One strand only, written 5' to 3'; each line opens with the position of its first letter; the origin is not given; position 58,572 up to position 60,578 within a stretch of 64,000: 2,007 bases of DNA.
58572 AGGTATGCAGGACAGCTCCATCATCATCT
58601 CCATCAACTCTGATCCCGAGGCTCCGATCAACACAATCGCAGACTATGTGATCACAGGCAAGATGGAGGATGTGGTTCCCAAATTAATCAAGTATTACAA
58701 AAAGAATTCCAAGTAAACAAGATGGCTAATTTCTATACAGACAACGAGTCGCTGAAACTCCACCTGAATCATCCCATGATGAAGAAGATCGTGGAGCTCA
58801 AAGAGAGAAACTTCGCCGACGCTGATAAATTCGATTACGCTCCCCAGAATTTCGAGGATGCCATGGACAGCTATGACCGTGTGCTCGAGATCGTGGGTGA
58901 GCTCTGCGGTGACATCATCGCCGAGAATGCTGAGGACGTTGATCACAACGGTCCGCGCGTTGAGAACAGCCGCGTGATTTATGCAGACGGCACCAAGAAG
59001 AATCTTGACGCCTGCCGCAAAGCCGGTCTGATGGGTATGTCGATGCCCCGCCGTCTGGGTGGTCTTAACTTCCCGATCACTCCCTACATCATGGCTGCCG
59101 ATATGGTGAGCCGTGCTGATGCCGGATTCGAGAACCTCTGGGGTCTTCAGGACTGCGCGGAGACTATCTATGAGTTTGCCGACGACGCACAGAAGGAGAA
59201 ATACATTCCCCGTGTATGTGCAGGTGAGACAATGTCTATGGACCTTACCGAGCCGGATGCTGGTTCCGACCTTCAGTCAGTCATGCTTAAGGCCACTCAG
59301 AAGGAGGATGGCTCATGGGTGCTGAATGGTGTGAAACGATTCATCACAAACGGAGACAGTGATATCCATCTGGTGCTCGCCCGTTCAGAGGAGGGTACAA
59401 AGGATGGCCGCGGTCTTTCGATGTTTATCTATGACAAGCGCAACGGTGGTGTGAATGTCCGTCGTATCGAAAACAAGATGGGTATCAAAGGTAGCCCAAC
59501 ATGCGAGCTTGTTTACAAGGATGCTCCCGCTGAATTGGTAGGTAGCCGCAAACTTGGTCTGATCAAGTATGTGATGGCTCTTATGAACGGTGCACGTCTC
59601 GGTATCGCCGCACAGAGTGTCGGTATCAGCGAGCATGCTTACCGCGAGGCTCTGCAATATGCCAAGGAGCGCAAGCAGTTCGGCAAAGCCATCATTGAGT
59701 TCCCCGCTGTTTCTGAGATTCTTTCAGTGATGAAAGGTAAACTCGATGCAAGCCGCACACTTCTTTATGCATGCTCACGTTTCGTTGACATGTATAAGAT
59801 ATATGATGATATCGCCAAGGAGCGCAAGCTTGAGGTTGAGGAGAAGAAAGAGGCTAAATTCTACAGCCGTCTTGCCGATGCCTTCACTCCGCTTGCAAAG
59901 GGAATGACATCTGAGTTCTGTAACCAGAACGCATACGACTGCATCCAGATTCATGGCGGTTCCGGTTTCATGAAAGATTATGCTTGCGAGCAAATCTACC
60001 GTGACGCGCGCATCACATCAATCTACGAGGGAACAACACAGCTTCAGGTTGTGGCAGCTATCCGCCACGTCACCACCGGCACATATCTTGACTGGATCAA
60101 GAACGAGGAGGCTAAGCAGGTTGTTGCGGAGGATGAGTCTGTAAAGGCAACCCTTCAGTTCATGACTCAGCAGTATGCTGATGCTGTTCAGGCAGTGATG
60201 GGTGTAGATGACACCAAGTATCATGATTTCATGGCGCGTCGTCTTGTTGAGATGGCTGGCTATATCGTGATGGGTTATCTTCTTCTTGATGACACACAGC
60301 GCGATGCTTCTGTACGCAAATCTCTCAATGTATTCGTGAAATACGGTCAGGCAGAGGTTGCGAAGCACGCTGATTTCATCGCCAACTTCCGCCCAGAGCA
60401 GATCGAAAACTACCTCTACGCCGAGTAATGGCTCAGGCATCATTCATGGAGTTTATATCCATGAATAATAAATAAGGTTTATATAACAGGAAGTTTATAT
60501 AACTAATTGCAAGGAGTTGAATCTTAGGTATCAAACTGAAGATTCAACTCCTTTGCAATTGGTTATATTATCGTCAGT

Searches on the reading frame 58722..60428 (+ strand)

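Call 95: search_protein_families(library=pfam, proteins=[window:58722-60428:+], max_evalue=0.00001)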
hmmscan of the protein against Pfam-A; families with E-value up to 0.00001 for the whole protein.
window:58722-60428:+ (568 aa): 6 families
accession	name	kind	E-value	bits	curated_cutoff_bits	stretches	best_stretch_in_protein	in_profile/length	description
PF12186.13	AcylCoA_dehyd_C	-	2.5e-38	131.1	27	1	451-561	1-111/111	Acyl-CoA dehydrogenase C terminal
PF00441.29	Acyl-CoA_dh_1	-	7.6e-32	111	22.4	1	282-444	5-143/150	Acyl-CoA dehydrogenase, C-terminal domain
PF02770.24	Acyl-CoA_dh_M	-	9.9e-26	90.2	33.3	1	173-267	2-96/97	Acyl-CoA dehydrogenase, middle domain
PF02771.21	Acyl-CoA_dh_N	-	1.7e-13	51.3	22.9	1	91-169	36-113/113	Acyl-CoA dehydrogenase, N-terminal domain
PF08028.16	Acyl-CoA_dh_2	-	9.2e-13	49.1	22.7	1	293-438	1-132/134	Acyl-CoA dehydrogenase, C-terminal domain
PF22924.1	ACOX_C_alpha1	-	3.9e-06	27.2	27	1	288-440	4-158/169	Acyl-CoA oxidase, C-alpha1 domain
